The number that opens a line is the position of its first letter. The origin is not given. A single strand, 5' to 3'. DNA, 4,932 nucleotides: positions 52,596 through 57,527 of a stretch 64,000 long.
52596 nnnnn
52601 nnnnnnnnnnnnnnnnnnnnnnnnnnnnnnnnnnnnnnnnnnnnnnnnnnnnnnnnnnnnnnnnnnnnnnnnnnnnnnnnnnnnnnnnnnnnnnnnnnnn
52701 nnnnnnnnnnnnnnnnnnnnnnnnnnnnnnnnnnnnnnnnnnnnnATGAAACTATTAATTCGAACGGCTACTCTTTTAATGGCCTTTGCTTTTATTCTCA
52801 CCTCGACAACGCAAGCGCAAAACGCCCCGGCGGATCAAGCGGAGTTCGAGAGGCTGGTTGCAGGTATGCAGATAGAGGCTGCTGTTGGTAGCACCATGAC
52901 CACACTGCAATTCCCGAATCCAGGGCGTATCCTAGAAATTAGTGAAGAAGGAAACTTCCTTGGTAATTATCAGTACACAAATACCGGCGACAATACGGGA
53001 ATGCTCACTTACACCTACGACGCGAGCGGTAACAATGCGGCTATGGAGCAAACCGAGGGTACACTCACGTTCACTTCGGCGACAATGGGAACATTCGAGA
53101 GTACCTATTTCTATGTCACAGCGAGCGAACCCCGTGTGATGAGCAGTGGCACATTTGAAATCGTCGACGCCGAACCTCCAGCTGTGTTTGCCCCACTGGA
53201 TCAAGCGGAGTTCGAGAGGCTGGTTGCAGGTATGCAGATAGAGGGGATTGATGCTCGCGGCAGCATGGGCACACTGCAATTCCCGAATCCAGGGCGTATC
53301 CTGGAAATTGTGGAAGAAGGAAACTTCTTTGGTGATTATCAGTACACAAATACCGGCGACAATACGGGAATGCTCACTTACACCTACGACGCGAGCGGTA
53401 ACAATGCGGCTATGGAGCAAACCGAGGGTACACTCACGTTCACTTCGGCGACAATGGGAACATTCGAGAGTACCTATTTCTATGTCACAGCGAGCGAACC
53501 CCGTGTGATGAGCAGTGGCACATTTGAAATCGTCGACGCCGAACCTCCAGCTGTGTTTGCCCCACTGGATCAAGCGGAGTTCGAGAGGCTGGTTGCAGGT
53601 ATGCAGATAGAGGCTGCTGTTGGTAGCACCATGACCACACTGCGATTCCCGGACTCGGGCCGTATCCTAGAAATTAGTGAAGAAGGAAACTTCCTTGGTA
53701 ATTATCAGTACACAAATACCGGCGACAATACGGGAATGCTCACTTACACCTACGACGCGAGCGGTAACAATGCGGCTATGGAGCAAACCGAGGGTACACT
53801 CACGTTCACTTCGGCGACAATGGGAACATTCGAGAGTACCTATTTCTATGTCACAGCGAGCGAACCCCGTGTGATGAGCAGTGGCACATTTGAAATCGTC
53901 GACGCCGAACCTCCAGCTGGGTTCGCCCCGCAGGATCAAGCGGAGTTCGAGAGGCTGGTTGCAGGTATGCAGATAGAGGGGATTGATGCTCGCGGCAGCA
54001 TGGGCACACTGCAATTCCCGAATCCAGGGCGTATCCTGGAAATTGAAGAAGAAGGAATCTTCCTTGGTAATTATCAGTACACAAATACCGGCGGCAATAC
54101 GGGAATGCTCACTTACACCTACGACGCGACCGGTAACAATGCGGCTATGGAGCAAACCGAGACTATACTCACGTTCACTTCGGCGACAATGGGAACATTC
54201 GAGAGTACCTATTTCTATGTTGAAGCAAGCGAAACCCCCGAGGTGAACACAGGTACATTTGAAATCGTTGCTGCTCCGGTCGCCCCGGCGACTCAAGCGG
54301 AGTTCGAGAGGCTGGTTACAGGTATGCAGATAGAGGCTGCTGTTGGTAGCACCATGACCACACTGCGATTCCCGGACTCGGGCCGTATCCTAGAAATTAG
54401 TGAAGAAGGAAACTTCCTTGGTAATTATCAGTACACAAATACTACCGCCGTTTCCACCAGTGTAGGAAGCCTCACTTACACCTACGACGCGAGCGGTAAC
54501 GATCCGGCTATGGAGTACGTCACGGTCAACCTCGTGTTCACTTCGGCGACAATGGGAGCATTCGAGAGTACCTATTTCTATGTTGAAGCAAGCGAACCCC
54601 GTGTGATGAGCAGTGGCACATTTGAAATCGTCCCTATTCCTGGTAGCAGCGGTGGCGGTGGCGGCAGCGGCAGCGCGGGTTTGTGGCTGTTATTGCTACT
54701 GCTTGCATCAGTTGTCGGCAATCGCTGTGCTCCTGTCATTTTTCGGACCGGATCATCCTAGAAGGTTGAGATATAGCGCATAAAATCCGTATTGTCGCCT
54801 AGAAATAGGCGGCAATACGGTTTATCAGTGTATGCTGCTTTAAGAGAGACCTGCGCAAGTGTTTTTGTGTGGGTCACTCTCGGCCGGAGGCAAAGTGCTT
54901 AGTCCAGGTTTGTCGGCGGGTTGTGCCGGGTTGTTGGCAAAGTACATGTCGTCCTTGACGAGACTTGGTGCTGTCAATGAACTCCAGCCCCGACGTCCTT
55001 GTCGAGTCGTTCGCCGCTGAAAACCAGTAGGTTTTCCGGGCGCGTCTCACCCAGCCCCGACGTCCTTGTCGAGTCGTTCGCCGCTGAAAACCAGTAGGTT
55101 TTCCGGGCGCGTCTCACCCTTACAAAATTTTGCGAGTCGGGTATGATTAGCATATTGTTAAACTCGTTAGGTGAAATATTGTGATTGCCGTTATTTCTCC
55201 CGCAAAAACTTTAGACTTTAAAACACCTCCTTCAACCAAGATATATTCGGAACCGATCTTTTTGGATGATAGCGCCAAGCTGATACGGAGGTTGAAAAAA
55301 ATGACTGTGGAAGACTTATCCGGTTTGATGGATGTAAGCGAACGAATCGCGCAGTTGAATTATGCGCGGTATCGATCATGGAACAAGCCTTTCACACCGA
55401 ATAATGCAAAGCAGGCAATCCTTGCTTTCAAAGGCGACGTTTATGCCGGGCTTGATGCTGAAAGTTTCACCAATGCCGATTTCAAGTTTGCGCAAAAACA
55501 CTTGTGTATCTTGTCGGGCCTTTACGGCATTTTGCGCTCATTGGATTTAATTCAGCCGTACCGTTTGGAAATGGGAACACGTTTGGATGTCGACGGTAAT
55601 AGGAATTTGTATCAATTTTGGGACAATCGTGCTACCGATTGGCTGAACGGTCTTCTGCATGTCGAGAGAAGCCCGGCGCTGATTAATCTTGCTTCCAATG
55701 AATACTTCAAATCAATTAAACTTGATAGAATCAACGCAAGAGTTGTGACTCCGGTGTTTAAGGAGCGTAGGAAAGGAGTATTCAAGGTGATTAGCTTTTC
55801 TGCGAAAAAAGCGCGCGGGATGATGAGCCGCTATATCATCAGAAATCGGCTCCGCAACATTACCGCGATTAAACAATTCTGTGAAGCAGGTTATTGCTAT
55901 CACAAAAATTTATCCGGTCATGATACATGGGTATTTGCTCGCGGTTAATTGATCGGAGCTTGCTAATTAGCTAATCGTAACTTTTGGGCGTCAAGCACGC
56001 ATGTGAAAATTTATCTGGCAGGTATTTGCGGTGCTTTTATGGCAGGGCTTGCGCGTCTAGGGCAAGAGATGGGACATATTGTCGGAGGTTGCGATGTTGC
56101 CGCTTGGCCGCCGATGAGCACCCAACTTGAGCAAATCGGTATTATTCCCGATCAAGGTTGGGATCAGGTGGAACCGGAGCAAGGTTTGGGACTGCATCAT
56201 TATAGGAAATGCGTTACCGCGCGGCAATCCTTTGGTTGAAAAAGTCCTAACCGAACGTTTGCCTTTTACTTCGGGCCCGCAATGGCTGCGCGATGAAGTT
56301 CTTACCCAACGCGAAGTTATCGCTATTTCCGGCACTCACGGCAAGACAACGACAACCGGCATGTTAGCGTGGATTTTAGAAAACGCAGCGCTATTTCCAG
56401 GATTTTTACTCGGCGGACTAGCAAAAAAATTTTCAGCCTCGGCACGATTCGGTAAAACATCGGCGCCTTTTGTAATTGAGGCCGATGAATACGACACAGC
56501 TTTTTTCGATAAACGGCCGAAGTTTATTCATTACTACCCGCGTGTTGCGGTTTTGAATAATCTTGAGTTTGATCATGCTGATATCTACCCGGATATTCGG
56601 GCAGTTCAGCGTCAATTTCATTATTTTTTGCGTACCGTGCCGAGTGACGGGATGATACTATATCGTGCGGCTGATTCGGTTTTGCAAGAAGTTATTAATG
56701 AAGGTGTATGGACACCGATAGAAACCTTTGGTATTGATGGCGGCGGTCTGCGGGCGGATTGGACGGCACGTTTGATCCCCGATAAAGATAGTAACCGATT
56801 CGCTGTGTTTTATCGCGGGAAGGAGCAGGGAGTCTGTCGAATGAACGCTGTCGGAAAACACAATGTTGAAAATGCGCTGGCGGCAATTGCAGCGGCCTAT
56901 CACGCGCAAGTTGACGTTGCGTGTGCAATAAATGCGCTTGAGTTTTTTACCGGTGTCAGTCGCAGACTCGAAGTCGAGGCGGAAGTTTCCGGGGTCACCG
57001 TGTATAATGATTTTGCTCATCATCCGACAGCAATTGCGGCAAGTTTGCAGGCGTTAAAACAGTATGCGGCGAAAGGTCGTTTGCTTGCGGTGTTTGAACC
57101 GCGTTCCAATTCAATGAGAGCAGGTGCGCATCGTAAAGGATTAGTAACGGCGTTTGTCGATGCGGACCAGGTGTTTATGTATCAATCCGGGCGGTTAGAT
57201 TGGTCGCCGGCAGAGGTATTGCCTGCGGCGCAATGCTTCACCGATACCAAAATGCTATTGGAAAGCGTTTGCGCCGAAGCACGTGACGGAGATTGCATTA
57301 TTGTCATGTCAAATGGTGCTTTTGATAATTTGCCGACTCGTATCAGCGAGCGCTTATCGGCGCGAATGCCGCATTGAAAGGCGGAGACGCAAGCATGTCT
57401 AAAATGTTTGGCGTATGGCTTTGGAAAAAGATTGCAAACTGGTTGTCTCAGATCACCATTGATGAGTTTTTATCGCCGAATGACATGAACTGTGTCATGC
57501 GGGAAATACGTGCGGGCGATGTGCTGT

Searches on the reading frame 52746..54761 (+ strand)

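Call 39: search_protein_families(library=pfam, proteins=[window:52746-54761:+])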
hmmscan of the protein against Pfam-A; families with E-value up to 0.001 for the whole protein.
window:52746-54761:+ (671 aa): 1 family
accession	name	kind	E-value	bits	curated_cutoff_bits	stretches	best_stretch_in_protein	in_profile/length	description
PF17746.7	SfsA_N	-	3.4e-06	27.5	25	0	176-193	16-33/63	SfsA N-terminal OB domain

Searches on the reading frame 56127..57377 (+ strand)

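Call 39: search_protein_families(library=pfam, proteins=[window:56127-57377:+])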
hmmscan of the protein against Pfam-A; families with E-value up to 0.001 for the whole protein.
window:56127-57377:+ (416 aa): 2 families
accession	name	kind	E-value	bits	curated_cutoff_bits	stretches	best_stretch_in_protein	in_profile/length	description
PF08245.18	Mur_ligase_M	-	4.4e-22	79.5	24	1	67-257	1-200/200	Mur ligase middle domain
PF02875.26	Mur_ligase_C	-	7e-16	59.7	28.4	1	279-397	1-127/127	Mur ligase, glutamate ligase domain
